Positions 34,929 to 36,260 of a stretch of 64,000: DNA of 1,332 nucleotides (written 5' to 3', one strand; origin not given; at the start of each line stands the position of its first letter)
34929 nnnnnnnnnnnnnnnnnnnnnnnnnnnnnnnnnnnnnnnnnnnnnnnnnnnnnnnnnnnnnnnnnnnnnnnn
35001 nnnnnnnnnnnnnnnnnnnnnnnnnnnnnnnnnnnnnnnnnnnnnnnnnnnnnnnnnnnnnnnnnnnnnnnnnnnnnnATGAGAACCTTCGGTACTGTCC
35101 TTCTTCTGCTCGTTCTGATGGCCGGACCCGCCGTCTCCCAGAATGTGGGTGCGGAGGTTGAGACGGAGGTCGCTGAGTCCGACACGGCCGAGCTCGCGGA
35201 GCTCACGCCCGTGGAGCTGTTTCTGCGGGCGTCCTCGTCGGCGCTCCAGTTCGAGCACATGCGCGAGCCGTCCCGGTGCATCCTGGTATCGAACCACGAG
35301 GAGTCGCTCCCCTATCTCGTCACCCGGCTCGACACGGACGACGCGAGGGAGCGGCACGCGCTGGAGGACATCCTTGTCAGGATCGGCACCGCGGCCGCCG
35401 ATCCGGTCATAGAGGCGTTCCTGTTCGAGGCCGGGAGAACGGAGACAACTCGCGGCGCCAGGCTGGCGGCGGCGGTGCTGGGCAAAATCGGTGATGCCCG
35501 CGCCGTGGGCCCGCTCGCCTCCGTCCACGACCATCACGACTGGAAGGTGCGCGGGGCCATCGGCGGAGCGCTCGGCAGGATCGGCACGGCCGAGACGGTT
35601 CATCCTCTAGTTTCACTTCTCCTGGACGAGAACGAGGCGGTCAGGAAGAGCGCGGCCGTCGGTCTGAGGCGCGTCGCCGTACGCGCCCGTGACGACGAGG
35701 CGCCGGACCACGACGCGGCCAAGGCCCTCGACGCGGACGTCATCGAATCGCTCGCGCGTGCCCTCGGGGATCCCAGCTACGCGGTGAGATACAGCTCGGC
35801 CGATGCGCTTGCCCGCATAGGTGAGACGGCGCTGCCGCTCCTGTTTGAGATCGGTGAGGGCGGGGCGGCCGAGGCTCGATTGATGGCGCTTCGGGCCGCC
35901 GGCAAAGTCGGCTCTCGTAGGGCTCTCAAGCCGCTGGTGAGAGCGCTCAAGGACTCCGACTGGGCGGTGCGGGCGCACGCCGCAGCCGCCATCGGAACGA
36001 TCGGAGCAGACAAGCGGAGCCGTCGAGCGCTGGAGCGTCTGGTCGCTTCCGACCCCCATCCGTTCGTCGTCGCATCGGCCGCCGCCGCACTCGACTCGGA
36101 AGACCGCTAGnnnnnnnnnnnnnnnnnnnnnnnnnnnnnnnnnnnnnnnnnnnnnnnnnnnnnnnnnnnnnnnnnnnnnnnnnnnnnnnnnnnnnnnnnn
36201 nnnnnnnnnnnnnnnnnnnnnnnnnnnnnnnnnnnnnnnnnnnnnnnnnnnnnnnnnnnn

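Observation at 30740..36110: Orphan XDH-family MoCo subunit translationally coupled to two secreted repeat proteins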

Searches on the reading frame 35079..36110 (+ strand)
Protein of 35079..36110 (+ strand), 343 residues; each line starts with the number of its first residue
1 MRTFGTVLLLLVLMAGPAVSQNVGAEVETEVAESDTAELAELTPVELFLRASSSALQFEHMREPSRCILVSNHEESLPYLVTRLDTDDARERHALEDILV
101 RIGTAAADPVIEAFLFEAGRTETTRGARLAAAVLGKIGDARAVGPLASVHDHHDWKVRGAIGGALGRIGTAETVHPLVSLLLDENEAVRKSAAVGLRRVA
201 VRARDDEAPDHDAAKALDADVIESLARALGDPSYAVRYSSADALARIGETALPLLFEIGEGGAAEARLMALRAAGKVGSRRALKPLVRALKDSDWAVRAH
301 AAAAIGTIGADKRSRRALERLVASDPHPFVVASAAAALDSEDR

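Call 4: search_protein_families(library=pfam, proteins=[window:35079-36110:+], max_evalue=0.01)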
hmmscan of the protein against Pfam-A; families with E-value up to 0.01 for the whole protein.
window:35079-36110:+ (343 aa): 9 families
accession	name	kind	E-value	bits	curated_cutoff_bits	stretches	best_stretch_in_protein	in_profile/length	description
PF13646.12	HEAT_2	-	6e-33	113.4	27.7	3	264-338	14-87/88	HEAT repeats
PF02985.28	HEAT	-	5.6e-18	63.8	23.5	2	283-309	2-28/31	HEAT repeat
PF13513.12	HEAT_EZ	-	6.3e-10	39.8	27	0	281-308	28-55/55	HEAT-like repeat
PF03130.22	HEAT_PBS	-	1e-07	32.2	20.9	0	157-183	1-27/27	PBS lyase HEAT-like repeat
PF12717.13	Cnd1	-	1.4e-07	32.1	26.4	1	172-249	21-87/162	non-SMC mitotic condensation complex subunit 1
PF25767.1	ARM_TBCD_2nd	-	8.8e-07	29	29.7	0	206-249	64-106/245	Tubulin-specific chaperone D-like, ARM repeats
PF00514.29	Arm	-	5.7e-05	23.5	20.6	0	174-198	14-38/41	Armadillo/beta-catenin-like repeat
PF24714.1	TOR1L1_N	-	8e-05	22.5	43.3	0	279-314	209-244/281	TORTIFOLIA1 N-terminal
PF25786.1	HEAT_GCN1_C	-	0.0042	17.6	27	0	174-245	29-92/151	GCN1-like, C-terminal HEAT repeats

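Call 20: search_protein_families(library=ncbifam, proteins=[window:35079-36107:+], max_evalue=0.01)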
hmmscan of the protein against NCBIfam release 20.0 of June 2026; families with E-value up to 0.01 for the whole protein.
window:35079-36107:+ (343 aa): 7 families
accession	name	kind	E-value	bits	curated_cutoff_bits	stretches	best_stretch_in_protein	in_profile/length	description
NF058502.1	phyc_lyase_CpcE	equivalog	3.8e-18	65.9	330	2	108-189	38-121/260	C-phycocyanin alpha-cysteine-84 phycocyanobilin lyase subunit CpcE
NF045915.1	PhycobilmeDegNblB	equivalog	6.8e-18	65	300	2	129-192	149-212/214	phycobilisome degradation protein NblB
NF058515.1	phyc_lyase_CpcF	equivalog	6.8e-08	32.3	220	2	127-244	47-159/200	C-phycocyanin alpha-cysteine-84 phycocyanobilin lyase subunit CpcF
NF010374.0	PRK13800.1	equivalog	9.8e-07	27.4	1196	2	219-336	742-861/898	fumarate reductase/succinate dehydrogenase flavoprotein subunit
NF045662.1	DVU0298_fam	equivalog_domain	0.00031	20.4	75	0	282-322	146-185/213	DVU0298 family protein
NF058505.1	phyc_lyase_CpeY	equivalog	0.0005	18.8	600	0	267-313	69-115/419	C-phycoerythrin alpha-cysteine-82 phycoerythrobilin lyase CpeY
NF007244.0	PRK09687.1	equivalog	0.0045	16.3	275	0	154-196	142-184/285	putative lyase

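Call 60: find_homologous_proteins(query=window:35079-36107:+, max_evalue=0.00001)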
Query window:35079-36107:+ (343 aa): 123 proteins with E <= 0.00001 among 8000 candidates; the best 120 are listed.
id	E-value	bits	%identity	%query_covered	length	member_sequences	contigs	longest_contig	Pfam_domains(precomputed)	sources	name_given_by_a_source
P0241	3.1e-208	708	100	100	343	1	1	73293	PF12717.14,PF02985.29,PF03130.23,PF13513.13,PF13646.13,PF25767.2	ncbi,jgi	jgi:hypothetical protein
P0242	4.1e-186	636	91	100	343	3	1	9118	PF12717.14,PF00514.30,PF24714.2,PF02985.29,PF03130.23,PF13513.13,PF13646.13,PF25767.2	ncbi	-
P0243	2.8e-185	633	90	100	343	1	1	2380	PF12717.14,PF00514.30,PF24714.2,PF02985.29,PF03130.23,PF13513.13,PF13646.13,PF25767.2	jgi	-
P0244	7.2e-182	622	89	100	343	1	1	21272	PF12717.14,PF02985.29,PF03130.23,PF13513.13,PF13646.13,PF25767.2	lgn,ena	-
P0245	1.7e-179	614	89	100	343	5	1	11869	PF12717.14,PF00514.30,PF02985.29,PF13513.13,PF13646.13,PF25767.2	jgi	jgi:HEAT repeat protein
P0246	2.7e-179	613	88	100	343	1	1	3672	PF12717.14,PF24714.2,PF02985.29,PF03130.23,PF13513.13,PF13646.13,PF25767.2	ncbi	-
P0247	7.8e-179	612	88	100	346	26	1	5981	PF12717.14,PF02985.29,PF03130.23,PF13513.13,PF13646.13,PF25767.2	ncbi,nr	ncbi:MAG: HEAT repeat domain-containing protein [Candidatus Eisenbacteria sp.]|nr:HEAT repeat domain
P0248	1.5e-177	608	88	100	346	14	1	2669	PF12717.14,PF00514.30,PF02985.29,PF03130.23,PF13513.13,PF13646.13,PF25767.2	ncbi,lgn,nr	ncbi:HEAT repeat domain-containing protein [bacterium]|nr:HEAT repeat domain-containing protein [bac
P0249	4.8e-177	606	88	100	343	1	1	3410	PF12717.14,PF00514.30,PF02985.29,PF03130.23,PF13513.13,PF13646.13,PF25767.2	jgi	jgi:HEAT repeat protein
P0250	9.2e-173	592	87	96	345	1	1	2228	PF12717.14,PF00514.30,PF02985.29,PF13513.13,PF13646.13,PF25767.2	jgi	jgi:HEAT repeat protein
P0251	1.3e-172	591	86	100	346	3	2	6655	PF12717.14,PF02985.29,PF03130.23,PF13513.13,PF13646.13,PF25767.2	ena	-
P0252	7.5e-168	576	85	96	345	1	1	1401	PF12717.14,PF02985.29,PF03130.23,PF13513.13,PF13646.13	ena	-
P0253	2.4e-161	554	84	100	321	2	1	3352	PF02985.29,PF03130.23,PF13513.13,PF13646.13,PF25767.2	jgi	-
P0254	2.7e-160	551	81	100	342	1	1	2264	PF12717.14,PF02985.29,PF03130.23,PF13646.13,PF25767.2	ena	-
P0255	5.6e-160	550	83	98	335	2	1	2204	PF12717.14,PF02985.29,PF03130.23,PF13513.13,PF13646.13,PF25767.2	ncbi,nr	ncbi:MAG: HEAT repeat domain-containing protein, partial [Candidatus Eisenbacteria sp.]|nr:HEAT repe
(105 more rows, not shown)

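Call 64: find_encoding_contigs(protein=P0241, flank=1000, max_places=3)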
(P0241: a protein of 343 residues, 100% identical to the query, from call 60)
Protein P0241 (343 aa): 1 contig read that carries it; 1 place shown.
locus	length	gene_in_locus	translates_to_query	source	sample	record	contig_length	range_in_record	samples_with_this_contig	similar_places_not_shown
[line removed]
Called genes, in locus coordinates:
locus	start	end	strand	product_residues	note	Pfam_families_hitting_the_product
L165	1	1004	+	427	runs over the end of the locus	-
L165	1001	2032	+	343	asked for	PF13513:HEAT_EZ (faint), PF03130:HEAT_PBS (faint), PF25767:ARM_TBCD_2nd (faint), PF02985:HEAT (faint), PF13646:HEAT_2, PF12717:Cnd1 (faint), PF13646:HEAT_2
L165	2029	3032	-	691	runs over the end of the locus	PF13231:PMT_2, PF13414:TPR_11, PF13424:TPR_12 (weak), PF13432:TPR_16 (weak), PF13431:TPR_17 (weak), PF13424:TPR_12 (weak), PF13432:TPR_16, PF14559:TPR_19, +12 more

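Call 93: search_protein_families(library=padloc, proteins=[window:35079-36107:+], max_evalue=0.001)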
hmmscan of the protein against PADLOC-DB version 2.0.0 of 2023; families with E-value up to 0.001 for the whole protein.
window:35079-36107:+ (343 aa): 3 families
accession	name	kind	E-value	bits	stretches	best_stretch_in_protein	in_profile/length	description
PDLC02919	HEAT-ARM_XIII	-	2e-11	40.1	2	127-196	564-633/1972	-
PDLC02973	WGR_XIII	-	1.5e-05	21.7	0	72-141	125-191/973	-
PDLC01150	HEAT_CxxC_PDDEXK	-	6.1e-05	20.5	0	250-320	23-97/288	HEAT_CxxC_PD-DEXK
